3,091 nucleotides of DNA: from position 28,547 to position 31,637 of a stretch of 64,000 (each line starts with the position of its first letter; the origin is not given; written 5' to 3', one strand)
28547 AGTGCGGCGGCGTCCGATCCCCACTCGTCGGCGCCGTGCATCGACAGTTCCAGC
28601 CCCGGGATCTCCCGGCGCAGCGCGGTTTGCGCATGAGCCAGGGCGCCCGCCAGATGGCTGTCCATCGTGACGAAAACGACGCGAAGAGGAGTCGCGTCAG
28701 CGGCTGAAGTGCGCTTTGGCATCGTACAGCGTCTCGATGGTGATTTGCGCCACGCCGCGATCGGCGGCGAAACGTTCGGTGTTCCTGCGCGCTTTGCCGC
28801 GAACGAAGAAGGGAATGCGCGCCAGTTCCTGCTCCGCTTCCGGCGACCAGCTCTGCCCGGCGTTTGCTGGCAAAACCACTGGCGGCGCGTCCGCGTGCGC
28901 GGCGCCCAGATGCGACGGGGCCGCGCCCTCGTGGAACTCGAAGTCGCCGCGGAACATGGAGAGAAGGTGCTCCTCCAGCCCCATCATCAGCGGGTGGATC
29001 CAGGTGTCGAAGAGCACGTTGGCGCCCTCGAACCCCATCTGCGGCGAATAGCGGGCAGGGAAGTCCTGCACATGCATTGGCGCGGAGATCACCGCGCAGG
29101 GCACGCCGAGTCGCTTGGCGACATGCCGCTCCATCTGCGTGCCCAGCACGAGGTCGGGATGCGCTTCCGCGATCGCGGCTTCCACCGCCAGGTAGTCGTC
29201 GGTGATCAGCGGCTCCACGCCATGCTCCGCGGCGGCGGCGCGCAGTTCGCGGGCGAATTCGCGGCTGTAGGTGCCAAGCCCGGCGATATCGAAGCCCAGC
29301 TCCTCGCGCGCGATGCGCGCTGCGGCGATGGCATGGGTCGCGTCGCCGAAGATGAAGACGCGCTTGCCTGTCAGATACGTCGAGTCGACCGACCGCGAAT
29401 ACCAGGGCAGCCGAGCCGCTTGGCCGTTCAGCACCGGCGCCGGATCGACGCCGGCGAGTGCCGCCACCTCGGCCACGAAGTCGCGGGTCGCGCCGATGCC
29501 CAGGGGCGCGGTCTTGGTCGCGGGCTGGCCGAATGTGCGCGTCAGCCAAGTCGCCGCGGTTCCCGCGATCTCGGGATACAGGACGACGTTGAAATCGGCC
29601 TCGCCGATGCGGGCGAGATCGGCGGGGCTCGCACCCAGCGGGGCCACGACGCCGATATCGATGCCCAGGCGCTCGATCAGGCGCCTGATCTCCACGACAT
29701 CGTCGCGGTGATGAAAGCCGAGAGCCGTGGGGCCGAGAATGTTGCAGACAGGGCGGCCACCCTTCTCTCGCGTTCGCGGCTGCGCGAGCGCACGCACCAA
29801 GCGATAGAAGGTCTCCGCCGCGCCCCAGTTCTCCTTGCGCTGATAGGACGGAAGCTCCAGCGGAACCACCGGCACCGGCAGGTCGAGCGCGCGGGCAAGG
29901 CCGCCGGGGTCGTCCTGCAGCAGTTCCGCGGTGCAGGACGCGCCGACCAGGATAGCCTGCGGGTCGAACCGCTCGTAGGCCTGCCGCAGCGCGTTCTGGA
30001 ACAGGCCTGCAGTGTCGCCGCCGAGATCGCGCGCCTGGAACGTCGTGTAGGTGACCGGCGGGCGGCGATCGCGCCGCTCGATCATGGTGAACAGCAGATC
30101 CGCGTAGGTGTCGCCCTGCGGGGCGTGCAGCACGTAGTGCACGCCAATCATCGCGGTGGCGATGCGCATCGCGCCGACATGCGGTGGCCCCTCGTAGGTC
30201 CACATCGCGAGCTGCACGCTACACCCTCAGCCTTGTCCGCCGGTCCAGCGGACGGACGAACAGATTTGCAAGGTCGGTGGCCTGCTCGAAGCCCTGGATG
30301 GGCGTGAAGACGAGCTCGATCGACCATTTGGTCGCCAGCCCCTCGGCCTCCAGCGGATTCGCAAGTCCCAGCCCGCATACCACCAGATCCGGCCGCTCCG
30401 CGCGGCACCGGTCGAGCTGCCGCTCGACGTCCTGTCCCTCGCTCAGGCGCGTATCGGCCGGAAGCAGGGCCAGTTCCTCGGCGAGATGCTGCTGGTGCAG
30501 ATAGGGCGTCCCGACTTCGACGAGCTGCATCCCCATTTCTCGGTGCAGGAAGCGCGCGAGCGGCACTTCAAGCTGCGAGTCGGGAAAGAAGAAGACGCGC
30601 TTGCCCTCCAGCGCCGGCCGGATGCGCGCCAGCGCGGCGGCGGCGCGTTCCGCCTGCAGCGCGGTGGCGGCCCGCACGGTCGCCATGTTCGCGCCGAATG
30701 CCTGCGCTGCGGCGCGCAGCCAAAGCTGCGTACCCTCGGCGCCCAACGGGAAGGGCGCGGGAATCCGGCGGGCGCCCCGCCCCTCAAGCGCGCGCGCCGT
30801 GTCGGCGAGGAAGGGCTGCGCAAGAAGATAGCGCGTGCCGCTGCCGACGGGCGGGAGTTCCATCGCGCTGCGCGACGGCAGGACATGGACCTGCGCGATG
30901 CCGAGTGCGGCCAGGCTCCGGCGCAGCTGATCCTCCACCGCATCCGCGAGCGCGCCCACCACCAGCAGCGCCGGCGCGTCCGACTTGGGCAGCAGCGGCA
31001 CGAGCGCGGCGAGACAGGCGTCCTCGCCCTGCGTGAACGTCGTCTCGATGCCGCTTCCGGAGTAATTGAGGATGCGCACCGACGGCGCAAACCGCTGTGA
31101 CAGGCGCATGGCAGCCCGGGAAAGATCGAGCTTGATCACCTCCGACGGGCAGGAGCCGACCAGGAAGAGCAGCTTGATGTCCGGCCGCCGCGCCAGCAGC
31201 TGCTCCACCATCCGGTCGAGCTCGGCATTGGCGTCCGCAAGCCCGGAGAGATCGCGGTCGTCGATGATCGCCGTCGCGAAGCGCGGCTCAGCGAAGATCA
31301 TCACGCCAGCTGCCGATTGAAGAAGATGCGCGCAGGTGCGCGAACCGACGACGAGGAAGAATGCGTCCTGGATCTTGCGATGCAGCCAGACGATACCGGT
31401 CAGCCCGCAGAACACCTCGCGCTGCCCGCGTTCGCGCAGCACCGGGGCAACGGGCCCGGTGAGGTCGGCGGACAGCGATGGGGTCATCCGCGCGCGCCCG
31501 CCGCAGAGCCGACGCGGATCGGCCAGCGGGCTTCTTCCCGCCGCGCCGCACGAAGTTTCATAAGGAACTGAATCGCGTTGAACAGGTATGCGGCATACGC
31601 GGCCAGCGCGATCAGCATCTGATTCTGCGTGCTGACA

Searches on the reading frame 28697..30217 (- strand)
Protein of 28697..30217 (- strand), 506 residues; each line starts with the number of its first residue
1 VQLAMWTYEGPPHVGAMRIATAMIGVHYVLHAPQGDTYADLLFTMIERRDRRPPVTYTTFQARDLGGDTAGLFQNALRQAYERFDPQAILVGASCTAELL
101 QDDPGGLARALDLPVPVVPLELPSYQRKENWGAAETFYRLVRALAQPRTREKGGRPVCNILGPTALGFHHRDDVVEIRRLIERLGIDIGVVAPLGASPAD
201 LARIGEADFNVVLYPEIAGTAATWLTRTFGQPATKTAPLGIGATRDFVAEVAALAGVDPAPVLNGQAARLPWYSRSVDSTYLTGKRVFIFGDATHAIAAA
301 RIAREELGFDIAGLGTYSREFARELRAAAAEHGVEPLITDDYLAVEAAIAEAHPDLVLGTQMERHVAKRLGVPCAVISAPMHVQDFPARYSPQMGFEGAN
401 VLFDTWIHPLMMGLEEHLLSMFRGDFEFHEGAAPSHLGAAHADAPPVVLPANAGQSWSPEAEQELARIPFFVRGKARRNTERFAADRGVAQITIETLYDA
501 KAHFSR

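Call 8: search_protein_families(library=pfam, proteins=[window:28697-30217:-], max_evalue=0.00001)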
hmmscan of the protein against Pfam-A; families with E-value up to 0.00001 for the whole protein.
window:28697-30217:- (506 aa): 2 families
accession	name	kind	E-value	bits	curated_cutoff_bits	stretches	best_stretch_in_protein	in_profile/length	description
PF00148.24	Oxidored_nitro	-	7.8e-84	282.3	28.6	1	12-410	2-398/399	Nitrogenase component 1 type Oxidoreductase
PF08369.16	PCP_red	-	1.9e-20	73.1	32.5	1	457-501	1-45/45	Proto-chlorophyllide reductase 57 kD subunit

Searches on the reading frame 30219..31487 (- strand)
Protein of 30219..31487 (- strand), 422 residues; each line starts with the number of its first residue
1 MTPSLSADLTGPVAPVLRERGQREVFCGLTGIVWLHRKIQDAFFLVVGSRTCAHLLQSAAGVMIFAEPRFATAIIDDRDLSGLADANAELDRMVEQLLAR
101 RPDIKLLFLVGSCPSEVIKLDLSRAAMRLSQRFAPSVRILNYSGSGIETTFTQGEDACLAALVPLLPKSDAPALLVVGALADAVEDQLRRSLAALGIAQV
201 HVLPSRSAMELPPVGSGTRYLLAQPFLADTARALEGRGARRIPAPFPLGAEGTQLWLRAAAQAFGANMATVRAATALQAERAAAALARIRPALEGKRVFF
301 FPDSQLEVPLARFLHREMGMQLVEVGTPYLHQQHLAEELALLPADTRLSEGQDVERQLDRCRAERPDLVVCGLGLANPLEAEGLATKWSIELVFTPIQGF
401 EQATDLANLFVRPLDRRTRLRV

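Call 8: search_protein_families(library=pfam, proteins=[window:30219-31487:-], max_evalue=0.00001)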
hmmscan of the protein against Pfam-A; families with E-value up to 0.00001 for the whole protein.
window:30219-31487:- (422 aa): 1 family
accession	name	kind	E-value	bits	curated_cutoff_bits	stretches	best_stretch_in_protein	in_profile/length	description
PF00148.24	Oxidored_nitro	-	1.7e-41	142.9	28.6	1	27-412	1-396/399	Nitrogenase component 1 type Oxidoreductase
